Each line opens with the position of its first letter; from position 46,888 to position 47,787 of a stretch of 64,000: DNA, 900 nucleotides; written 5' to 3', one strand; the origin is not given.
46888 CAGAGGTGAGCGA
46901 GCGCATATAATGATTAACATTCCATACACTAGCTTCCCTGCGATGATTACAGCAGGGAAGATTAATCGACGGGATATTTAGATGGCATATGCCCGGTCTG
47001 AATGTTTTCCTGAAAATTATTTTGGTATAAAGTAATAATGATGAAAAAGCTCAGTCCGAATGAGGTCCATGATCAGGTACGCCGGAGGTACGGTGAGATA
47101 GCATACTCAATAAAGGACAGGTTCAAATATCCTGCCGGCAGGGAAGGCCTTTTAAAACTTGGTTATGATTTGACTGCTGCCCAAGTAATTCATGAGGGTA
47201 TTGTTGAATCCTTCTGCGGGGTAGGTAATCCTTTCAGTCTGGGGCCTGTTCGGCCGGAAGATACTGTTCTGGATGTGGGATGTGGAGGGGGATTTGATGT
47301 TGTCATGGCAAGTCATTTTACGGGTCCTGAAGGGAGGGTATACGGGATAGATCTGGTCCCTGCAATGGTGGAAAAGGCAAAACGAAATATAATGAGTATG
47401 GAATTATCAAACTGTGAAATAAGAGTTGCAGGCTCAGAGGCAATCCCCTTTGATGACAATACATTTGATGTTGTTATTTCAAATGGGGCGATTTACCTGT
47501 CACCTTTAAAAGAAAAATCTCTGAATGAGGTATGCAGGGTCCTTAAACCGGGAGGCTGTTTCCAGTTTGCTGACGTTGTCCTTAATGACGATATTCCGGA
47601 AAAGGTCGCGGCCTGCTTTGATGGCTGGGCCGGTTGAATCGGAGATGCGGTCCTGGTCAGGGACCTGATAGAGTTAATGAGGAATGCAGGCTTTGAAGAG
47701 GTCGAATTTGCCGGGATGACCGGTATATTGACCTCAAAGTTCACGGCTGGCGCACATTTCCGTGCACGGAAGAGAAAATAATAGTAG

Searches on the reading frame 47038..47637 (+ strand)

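Call 18: search_protein_families(library=pfam, proteins=[window:47038-47637:+], max_evalue=0.0001)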
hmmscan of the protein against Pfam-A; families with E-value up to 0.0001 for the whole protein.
window:47038-47637:+ (199 aa): 11 families
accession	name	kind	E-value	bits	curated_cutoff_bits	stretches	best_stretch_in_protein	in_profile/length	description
PF13847.12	Methyltransf_31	-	1.2e-28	100.1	27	1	74-191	4-123/145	Methyltransferase domain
PF13649.12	Methyltransf_25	-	1.1e-21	77.8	27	1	77-173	1-97/97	Methyltransferase domain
PF08241.18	Methyltransf_11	-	1.8e-20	73.8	21.2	1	78-175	1-93/95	Methyltransferase domain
PF01209.24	Ubie_methyltran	-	2e-15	57.2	20.1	1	72-176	46-150/233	ubiE/COQ5 methyltransferase family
PF08242.18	Methyltransf_12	-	1.3e-11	45.5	30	1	78-175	1-98/98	Methyltransferase domain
PF01135.25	PCMT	-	2.7e-09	37.6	20.3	1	71-131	71-131/210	Protein-L-isoaspartate(D-aspartate) O-methyltransferase (PCMT)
PF06325.19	PrmA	-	5.3e-09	36.4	22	1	71-177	159-258/296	Ribosomal protein L11 methyltransferase (PrmA)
PF13489.12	Methyltransf_23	-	1.3e-07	32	27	1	72-184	21-123/164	Methyltransferase domain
PF01728.25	FtsJ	-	7.8e-06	26.4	24.1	1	71-156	19-105/181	FtsJ-like methyltransferase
PF05148.21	Methyltransf_8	-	3.6e-05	24.2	27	0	112-180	90-159/219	Hypothetical methyltransferase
PF05175.20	MTS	-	6.4e-05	23.1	23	1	74-149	32-105/170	Methyltransferase small domain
